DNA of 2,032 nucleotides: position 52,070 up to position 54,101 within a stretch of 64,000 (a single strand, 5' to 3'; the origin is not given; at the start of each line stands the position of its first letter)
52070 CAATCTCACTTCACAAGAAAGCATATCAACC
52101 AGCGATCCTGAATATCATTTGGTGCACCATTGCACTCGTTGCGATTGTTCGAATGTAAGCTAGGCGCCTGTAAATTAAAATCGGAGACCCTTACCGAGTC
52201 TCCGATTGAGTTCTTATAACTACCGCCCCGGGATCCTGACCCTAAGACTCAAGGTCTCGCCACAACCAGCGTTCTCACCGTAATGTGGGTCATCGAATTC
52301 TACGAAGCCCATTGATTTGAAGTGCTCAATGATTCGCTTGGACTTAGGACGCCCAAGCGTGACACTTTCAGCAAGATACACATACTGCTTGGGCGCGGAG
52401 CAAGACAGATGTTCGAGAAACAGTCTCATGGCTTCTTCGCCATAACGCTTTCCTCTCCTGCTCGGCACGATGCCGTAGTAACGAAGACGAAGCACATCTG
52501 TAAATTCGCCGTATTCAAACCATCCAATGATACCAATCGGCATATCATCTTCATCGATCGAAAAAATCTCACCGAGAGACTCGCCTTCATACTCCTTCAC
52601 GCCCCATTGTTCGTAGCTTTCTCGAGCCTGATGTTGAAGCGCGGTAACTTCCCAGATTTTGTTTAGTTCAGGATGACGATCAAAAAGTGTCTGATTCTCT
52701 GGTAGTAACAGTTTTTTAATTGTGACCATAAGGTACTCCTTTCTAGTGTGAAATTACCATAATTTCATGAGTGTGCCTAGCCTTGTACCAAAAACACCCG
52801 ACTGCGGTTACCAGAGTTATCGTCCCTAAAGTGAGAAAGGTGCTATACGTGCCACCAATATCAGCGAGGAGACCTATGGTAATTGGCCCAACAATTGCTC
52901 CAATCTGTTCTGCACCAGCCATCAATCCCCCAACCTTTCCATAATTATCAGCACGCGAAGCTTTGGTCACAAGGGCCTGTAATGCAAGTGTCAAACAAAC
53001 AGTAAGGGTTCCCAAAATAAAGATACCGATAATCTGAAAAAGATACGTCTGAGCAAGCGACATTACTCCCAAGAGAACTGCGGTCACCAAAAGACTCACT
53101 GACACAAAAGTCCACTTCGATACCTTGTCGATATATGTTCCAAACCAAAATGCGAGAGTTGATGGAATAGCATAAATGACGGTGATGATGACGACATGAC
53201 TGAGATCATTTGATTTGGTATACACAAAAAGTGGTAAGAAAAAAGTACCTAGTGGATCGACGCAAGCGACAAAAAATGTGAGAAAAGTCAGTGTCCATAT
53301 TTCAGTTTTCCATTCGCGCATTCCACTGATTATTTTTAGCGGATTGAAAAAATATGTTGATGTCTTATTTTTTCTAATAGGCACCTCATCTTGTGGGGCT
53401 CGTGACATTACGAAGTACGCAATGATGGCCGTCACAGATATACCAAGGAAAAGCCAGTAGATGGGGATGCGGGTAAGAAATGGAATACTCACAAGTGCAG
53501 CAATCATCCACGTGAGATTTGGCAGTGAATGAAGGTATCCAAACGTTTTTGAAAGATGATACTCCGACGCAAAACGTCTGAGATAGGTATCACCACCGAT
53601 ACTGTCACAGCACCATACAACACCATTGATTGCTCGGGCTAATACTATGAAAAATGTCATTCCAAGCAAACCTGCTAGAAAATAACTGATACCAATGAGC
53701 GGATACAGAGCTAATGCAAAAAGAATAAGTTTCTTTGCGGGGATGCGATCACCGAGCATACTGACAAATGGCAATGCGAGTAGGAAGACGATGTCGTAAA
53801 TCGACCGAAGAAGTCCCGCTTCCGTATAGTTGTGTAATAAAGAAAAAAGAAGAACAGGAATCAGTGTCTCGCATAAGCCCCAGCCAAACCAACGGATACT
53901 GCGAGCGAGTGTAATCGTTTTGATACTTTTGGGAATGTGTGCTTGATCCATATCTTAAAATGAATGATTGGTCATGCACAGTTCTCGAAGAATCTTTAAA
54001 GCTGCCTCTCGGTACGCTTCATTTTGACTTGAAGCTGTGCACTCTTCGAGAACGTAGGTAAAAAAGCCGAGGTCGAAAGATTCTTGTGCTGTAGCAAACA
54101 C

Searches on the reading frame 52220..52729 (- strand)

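Call 12: search_protein_families(library=pfam, proteins=[window:52220-52729:-], max_evalue=0.01)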
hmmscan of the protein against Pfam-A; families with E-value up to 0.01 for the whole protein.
window:52220-52729:- (169 aa): 3 families
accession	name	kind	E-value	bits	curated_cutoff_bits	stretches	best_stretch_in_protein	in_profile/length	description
PF13302.13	Acetyltransf_3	-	2.8e-05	25.3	25.4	1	18-108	20-108/138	Acetyltransferase (GNAT) domain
PF00583.31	Acetyltransf_1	-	8.7e-05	23.2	20.7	1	34-111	20-91/116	Acetyltransferase (GNAT) family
PF13508.13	Acetyltransf_7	-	0.007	17.2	27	0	53-144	3-84/84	Acetyltransferase (GNAT) domain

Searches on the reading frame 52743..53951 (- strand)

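Call 12: search_protein_families(library=pfam, proteins=[window:52743-53951:-], max_evalue=0.01)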
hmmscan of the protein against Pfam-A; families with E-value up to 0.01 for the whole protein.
window:52743-53951:- (402 aa): 1 family
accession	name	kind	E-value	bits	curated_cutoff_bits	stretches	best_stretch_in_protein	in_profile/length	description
PF07690.21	MFS_1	-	4e-33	115.2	33.4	2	15-344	3-335/347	Major Facilitator Superfamily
